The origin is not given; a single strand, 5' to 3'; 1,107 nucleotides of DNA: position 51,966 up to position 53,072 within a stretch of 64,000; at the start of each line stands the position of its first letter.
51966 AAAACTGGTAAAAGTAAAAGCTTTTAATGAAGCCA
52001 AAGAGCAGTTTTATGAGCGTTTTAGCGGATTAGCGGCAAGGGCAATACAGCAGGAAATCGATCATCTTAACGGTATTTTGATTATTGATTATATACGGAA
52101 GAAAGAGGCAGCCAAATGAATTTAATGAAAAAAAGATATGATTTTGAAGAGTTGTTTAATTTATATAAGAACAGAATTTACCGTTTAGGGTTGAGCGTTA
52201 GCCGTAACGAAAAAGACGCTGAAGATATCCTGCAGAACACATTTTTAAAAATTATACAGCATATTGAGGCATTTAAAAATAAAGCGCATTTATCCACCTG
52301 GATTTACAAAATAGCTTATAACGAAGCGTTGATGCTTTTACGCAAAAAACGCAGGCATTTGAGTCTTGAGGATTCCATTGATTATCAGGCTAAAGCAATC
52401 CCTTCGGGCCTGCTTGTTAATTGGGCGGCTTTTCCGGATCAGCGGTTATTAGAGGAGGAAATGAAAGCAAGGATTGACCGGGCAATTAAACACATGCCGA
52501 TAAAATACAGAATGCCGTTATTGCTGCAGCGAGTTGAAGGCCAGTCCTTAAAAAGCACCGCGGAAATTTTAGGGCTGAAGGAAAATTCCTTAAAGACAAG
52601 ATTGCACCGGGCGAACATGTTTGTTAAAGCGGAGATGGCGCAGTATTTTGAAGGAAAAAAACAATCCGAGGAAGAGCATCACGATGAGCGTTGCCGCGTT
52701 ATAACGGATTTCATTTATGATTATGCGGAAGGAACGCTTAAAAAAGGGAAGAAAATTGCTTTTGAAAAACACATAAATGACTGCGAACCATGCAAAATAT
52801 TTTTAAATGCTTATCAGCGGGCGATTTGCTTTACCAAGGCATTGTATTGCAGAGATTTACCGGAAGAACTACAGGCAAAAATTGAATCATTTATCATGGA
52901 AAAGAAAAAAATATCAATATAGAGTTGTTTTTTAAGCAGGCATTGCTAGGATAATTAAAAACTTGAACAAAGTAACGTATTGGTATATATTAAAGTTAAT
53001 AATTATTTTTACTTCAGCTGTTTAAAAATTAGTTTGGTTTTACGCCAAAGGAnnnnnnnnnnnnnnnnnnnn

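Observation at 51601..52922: Peptide deformylase with QExxH instead of HExxH, overlapping an ECF sigma factor that carries its own zinc-finger tail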

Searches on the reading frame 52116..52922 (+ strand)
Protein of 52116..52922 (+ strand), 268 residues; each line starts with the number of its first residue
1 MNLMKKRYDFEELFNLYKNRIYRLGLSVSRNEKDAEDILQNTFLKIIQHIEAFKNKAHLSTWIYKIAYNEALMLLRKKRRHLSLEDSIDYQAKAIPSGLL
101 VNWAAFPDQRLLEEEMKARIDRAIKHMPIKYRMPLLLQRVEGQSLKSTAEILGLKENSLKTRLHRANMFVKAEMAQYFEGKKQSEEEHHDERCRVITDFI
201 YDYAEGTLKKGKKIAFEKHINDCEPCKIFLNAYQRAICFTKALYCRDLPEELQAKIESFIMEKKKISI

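Call 3: search_protein_families(library=pfam, proteins=[window:52116-52922:+], max_evalue=0.01)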
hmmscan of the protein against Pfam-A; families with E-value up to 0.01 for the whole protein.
window:52116-52922:+ (268 aa): 3 families
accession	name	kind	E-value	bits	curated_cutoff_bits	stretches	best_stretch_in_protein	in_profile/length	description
PF04542.20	Sigma70_r2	-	5.8e-15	55.3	24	1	13-80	1-70/71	Sigma-70 region 2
PF08281.18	Sigma70_r4_2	-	1.3e-12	47.6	25.7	1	119-166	3-50/54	Sigma-70, region 4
PF13490.11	zf-HC2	-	3.9e-06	27.3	22.2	1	193-226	1-34/35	Putative zinc-finger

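Call 4: search_protein_families(library=ncbifam, proteins=[window:52116-52922:+], max_evalue=0.01)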
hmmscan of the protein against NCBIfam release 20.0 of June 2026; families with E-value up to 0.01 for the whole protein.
window:52116-52922:+ (268 aa): 93 families (the best 25 are shown)
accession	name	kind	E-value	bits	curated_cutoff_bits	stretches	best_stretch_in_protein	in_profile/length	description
NF008888.0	PRK11922.1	equivalog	1.7e-40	139.1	204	1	7-200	29-222/231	RNA polymerase sigma factor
NF007223.0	PRK09641.1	equivalog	3.2e-34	118.4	209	1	9-175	19-185/187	RNA polymerase sigma factor SigW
TIGR02948.1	SigW_bacill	equivalog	4.5e-30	105.1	243.1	1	8-173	18-183/187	RNA polymerase sigma factor SigW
NF009166.1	PRK12513.1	equivalog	1.2e-26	93.6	206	1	10-177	24-189/193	RNA polymerase sigma factor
TIGR02950.1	SigM_subfam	subfamily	3.5e-26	91.9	147.95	1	10-171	2-155/159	RNA polymerase sigma factor, SigM family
TIGR02985.1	Sig70_bacteroi1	subfamily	3.1e-23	82.8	126.4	1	9-173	2-161/162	RNA polymerase sigma-70 factor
TIGR02937.1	sigma70-ECF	superfamily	5.6e-23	81.4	42.9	1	10-167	3-158/165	sigma-70 family RNA polymerase sigma factor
NF007225.0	PRK09643.1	equivalog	1.2e-22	80.6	190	1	7-187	26-195/204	RNA polymerase sigma factor SigM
NF058625.1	sigma_PG0214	equivalog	3.1e-22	79.1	130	1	6-176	3-163/170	GFO_1088 family ECF-type sigma factor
NF006930.0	PRK09415.1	subfamily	8.5e-22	77.8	198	1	6-175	14-176/179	RNA polymerase factor sigma C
NF053879.1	RNAPolSigSigVBac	equivalog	1.3e-20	73.6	190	2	14-87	10-83/160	RNA polymerase sigma factor SigV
NF004113.0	PRK05602.1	equivalog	2.4e-20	73.1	208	1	10-177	47-204/211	RNA polymerase sigma factor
NF007220.0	PRK09639.1-5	equivalog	1.3e-19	70.6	260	1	9-183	4-173/181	RNA polymerase sigma factor SigX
NF009174.0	PRK12522.1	equivalog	2.2e-19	70.1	217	1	9-177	4-170/175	RNA polymerase sigma factor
TIGR02939.1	RpoE_Sigma70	equivalog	2.5e-19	70.1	236.15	1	9-174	21-186/190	RNA polymerase sigma factor RpoE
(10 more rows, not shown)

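Call 18: find_homologous_proteins(query=window:52116-52919:+, max_evalue=0.00001)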
Query window:52116-52919:+ (268 aa): 358 proteins with E <= 0.00001 among 818 candidates; the best 120 are listed.
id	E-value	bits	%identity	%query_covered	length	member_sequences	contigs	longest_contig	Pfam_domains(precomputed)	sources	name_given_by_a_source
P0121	6.2e-173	591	100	100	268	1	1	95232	PF13490.12,PF04542.21,PF08281.19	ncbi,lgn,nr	ncbi:MAG: sigma-70 family RNA polymerase sigma factor [Candidatus Omnitrophica bacterium]|nr:sigma-7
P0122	1.3e-106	374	63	97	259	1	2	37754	PF04542.21,PF08281.19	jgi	-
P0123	2.9e-96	340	58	96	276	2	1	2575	PF13490.12,PF04542.21,PF08281.19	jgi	jgi:RNA polymerase sigma-70 factor (ECF subfamily)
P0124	1.3e-94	335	58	96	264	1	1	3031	PF13490.12,PF04542.21,PF08281.19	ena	-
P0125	2.5e-91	324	55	97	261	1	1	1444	PF04542.21,PF08281.19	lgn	-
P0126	8.0e-91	322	59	94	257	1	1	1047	PF04542.21,PF08281.19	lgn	-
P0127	8.3e-89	316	53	97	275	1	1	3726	PF04542.21,PF08281.19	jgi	-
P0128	2.5e-88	314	53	97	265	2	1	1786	PF04542.21,PF08281.19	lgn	-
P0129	2.9e-88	314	57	94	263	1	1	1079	PF04542.21,PF08281.19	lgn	-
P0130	4.8e-87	310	54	96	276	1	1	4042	PF22233.3,PF04542.21,PF08281.19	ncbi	-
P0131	1.5e-86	308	54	96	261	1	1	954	PF04542.21,PF08281.19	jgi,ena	-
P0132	2.5e-86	308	52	97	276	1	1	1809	PF04542.21,PF08281.19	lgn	-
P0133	5.3e-86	307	52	97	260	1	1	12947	PF04542.21,PF08281.19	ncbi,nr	ncbi:MAG: sigma-70 family RNA polymerase sigma factor [Candidatus Omnitrophica bacterium]|nr:sigma-7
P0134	2.0e-85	305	57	94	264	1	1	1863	PF04542.21,PF08281.19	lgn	-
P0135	3.5e-85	304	55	98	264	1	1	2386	PF04542.21,PF08281.19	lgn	-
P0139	7.8e-85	303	55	96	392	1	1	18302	PF00581.26,PF04542.21,PF08281.19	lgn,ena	-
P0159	5.7e-82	293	52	98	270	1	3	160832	PF04542.21,PF08281.19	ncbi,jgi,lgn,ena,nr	ncbi:MAG: sigma-70 family RNA polymerase sigma factor [Candidatus Omnitrophica bacterium]|nr:sigma-7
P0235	7.0e-73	264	46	99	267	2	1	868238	PF04542.21,PF08281.19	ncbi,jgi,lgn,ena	ncbi:MAG: sigma-70 family RNA polymerase sigma factor [Candidatus Omnitrophota bacterium]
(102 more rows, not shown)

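Call 24: find_encoding_contigs(protein=P0122, flank=8000, max_places=1)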
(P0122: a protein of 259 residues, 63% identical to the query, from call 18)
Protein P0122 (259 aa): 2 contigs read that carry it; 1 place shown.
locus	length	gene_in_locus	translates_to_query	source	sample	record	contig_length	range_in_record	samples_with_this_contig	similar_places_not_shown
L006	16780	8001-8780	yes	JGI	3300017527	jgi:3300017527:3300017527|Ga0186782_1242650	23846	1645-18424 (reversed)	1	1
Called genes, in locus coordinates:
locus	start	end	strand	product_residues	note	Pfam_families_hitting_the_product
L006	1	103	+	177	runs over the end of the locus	PF01661:Macro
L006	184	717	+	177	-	-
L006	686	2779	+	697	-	-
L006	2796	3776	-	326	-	PF00404:Dockerin_1 (faint)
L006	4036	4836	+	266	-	-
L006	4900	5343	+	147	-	-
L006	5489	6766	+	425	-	PF07690:MFS_1, PF11700:ATG22, PF07690:MFS_1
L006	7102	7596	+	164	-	PF01327:Pep_deformylase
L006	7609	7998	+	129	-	-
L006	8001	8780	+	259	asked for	PF04542:Sigma70_r2, PF08281:Sigma70_r4_2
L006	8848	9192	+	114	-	PF00581:Rhodanese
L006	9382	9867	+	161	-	PF05099:TerB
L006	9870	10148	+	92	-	-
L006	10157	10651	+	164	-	PF14512:TM1586_NiRdase, PF00881:Nitroreductase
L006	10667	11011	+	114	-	-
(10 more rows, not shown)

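Call 25: find_encoding_contigs(protein=P0235, flank=8000, max_places=1)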
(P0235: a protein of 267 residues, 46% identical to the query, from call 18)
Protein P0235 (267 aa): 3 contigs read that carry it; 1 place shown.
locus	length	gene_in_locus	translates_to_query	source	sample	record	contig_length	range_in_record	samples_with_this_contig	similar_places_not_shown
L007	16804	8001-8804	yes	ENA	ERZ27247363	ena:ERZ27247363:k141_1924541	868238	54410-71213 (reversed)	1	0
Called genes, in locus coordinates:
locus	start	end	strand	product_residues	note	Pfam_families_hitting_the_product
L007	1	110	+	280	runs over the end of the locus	PF00754:F5_F8_type_C, PF22633:F5_F8_type_C_2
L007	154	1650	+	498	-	PF11104:PilM_2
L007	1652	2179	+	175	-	PF04350:PilO (weak)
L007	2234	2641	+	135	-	-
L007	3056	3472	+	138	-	PF12092:DUF3568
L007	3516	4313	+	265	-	PF01738:DLH, PF12146:Hydrolase_4 (faint), PF00326:Peptidase_S9 (faint)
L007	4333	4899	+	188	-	PF01613:Flavin_Reduct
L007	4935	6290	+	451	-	PF00437:T2SSE, PF27713:UCP018868 (faint)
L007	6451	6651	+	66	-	PF00313:CSD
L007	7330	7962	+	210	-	PF02163:Peptidase_M50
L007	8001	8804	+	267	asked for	PF04542:Sigma70_r2, PF08281:Sigma70_r4_2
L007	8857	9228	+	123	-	PF00581:Rhodanese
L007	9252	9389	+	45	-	-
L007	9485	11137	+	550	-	PF01558:POR, PF01855:POR_N, PF02776:TPP_enzyme_N (weak)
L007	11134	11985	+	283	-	PF02775:TPP_enzyme_C, PF12367:PFO_beta_C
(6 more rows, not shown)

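Call 26: find_encoding_contigs(protein=P0159, flank=8000, max_places=1)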
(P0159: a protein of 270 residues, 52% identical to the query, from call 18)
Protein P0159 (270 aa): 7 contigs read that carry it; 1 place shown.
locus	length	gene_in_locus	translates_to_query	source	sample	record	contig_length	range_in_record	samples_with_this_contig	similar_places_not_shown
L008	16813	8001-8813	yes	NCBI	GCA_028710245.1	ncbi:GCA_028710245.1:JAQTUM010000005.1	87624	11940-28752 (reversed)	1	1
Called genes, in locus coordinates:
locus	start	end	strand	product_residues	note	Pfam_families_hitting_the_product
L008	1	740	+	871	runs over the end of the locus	PF00989:PAS, PF08448:PAS_4, PF13426:PAS_9, PF08447:PAS_3 (weak), PF00989:PAS, PF08448:PAS_4, PF00512:HisKA, PF02518:HATPase_c, +2 more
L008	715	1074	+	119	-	PF00072:Response_reg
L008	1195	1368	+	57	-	PF11154:DUF2934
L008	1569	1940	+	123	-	PF00072:Response_reg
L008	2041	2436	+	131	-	PF01880:Desulfoferrodox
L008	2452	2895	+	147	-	PF00210:Ferritin, PF02915:Rubrerythrin (weak)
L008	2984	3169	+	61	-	PF12837:Fer4_6 (weak), PF13459:Fer4_15, PF14697:Fer4_21 (weak), PF13370:Fer4_13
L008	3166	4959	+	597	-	PF00317:Ribonuc_red_lgN, PF02867:Ribonuc_red_lgC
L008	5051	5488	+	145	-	PF01161:PBP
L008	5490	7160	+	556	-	PF01558:POR, PF02776:TPP_enzyme_N (weak), PF01855:POR_N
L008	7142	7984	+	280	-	PF02775:TPP_enzyme_C, PF12367:PFO_beta_C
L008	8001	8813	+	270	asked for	PF04542:Sigma70_r2, PF08281:Sigma70_r4_2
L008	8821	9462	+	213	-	PF13483:Lactamase_B_3, PF12706:Lactamase_B_2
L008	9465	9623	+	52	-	PF00301:Rubredoxin, PF21349:RUBY_RBDX (faint)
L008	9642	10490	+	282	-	PF00578:AhpC-TSA, PF08534:Redoxin, PF01329:Pterin_4a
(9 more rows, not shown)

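Call 47: search_solved_structures(query=window:52116-52919:+, max_evalue=0.01, show_alignments=0)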
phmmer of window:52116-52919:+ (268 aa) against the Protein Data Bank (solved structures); distinct sequences matched with E-value up to 0.01: 22.
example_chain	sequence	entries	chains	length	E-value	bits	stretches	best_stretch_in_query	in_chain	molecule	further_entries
5wuq_A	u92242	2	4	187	3.1e-19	73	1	9-171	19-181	ECF RNA polymerase sigma factor SigW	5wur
1or7_A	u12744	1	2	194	1.2e-13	54.7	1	13-169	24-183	RNA polymerase sigma-E factor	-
6jbq_F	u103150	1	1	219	1.7e-13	54.2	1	13-169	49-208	ECF RNA polymerase sigma-E factor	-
9m9d_F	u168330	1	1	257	2.1e-13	53.9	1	10-177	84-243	ECF RNA polymerase sigma factor SigE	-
9m9e_F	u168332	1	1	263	2.2e-13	53.8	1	10-177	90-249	ECF RNA polymerase sigma factor SigE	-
9m98_F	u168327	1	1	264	2.2e-13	53.8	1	10-177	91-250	ECF RNA polymerase sigma factor SigE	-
5zx2_F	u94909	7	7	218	2.3e-13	53.8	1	19-177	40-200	ECF RNA polymerase sigma factor SigH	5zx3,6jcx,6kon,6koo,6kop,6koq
6jcy_F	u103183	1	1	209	6.4e-12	49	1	19-177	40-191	ECF RNA polymerase sigma factor SigH,ECF RNA polymerase sigma factor SigE,ECF RNA polymera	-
6in7_B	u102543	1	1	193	2e-11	47.4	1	10-170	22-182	RNA polymerase sigma-H factor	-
8z6g_B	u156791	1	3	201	2.2e-11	47.3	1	10-170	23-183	RNA polymerase sigma factor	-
7qh5_A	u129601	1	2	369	2.4e-11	47.2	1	31-174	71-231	RNA polymerase sigma factor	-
1h3l_A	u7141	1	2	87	1.4e-07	34.8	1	16-81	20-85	RNA POLYMERASE SIGMA FACTOR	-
5uxx_A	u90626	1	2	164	2.9e-06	30.5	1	9-166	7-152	RNA polymerase sigma factor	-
4cxf_A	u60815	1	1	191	2.5e-05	27.4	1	28-170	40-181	RNA POLYMERASE SIGMA FACTOR CNRH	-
6dv9_F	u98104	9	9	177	7.9e-05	25.8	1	14-168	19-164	ECF RNA polymerase sigma factor SigL | RNA polymerase sigma factor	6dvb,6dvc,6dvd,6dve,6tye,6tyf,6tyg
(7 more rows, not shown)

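Call 50: predict_structure(alignment_id=A2)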
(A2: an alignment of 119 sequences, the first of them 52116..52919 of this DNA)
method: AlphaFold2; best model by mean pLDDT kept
length: 268 residues; sequences in the alignment: 119
mean_pLDDT: 84.5   pTM: 0.54
mean pLDDT of the five models: 84.5, 83.8, 83.7, 83.5, 80.7
residues with pLDDT >= 90: 155; 70-90: 68; 50-70: 24; < 50: 21
segments of 3 or more residues with pLDDT < 50: 89-106
pLDDT, mean of each block of 10 residues (from residue 1): 68 96 94 96 97 91 97 90 57 36 43 76 89 89 90 96 92 79 62 92 96 97 97 90 90 97 83
secondary structure, 60 per line:
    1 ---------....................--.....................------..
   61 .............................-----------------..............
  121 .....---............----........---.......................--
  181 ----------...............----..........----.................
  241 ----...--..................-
elements in order: H10-29 H32-52 H59-89 H107-125 H129-140 H145-152 H156-178 H191-205 H210-219 H224-240 H250-267

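Call 85: fold_search(model_id=the predicted structure, library=pdb)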
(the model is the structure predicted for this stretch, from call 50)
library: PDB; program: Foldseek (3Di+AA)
matches with E <= 10: 304; with E <= 0.001: 27
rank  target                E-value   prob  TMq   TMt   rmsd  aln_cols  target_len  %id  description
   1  9m9e_F                9.9e-08  1.00  0.26  0.39  17.6       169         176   24  Structural Basis of Pausing During Transcription Initiation in Mycobacterium tuberculosis (released 2026-01-14)
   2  6in7_B                9.8e-07  1.00  0.27  0.40  16.8       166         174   22  Crystal structure of AlgU in complex with MucA(cyto) (released 2019-07-24)
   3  9m9d_F                1.1e-06  1.00  0.26  0.43  20.5       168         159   23  Structural Basis of Pausing During Transcription Initiation in Mycobacterium tuberculosis (released 2026-01-14)
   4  9m98_F                1.2e-06  1.00  0.26  0.42  20.5       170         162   23  Structural Basis of Pausing During Transcription Initiation in Mycobacterium tuberculosis (released 2026-01-14)
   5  6kon_F                1.5e-06  1.00  0.25  0.36  19.8       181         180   25  Mycobacterium tuberculosis initial transcription complex comprising sigma H and 5'-OH RNA of 5 nt (released 2020-03-11)
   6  6koo_F                1.7e-06  1.00  0.23  0.33  20.2       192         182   24  Mycobacterium tuberculosis initial transcription complex comprising sigma H and 5'-OH RNA of 7 nt (released 2020-03-11)
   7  5wur_A                2.9e-06  1.00  0.27  0.45  18.4       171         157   27  Crystal structure of SigW in complex with its anti-sigma RsiW, an oxdized form (released 2017-03-29)
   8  5wuq_A                4.1e-06  1.00  0.26  0.43  18.1       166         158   28  Crystal structure of SigW in complex with its anti-sigma RsiW, a zinc binding form (released 2017-03-29)
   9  6jcx_F                5.0e-06  1.00  0.25  0.35  19.6       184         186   25  Mycobacterium tuberculosis transcription initiation complex with ECF sigma factor sigma H and 6nt RNA (released 2019-05-29)
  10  8z6g_B                5.2e-06  1.00  0.27  0.41  17.1       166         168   22  the AlgU-MucAcyto complex structure in Pseudomonas aeruginosa (released 2024-05-08)
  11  1or7_A                7.3e-06  1.00  0.27  0.38  18.6       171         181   24  Crystal Structure of Escherichia coli sigmaE with the Cytoplasmic Domain of its Anti-sigma RseA (released 2003-04-15)
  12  5wuq_B                8.4e-06  1.00  0.26  0.44  18.4       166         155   27  Crystal structure of SigW in complex with its anti-sigma RsiW, a zinc binding form (released 2017-03-29)
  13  6jbq_F                9.3e-06  1.00  0.26  0.36  19.0       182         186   22  CryoEM structure of Escherichia coli sigmaE transcription initiation complex containing 5nt of RNA (released 2019-05-29)
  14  7qh5_B                1.1e-05  1.00  0.27  0.24  18.0       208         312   24  The crystal structure of the sigma factor SigG1 from Streptomyces tsukubaensis NRRL18488 (released 2022-12-21)
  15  6kop_F                1.1e-05  1.00  0.25  0.41  18.9       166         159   28  Mycobacterium tuberculosis initial transcription complex comprising sigma H and 5'-OH RNA of 9 nt (released 2020-03-11)
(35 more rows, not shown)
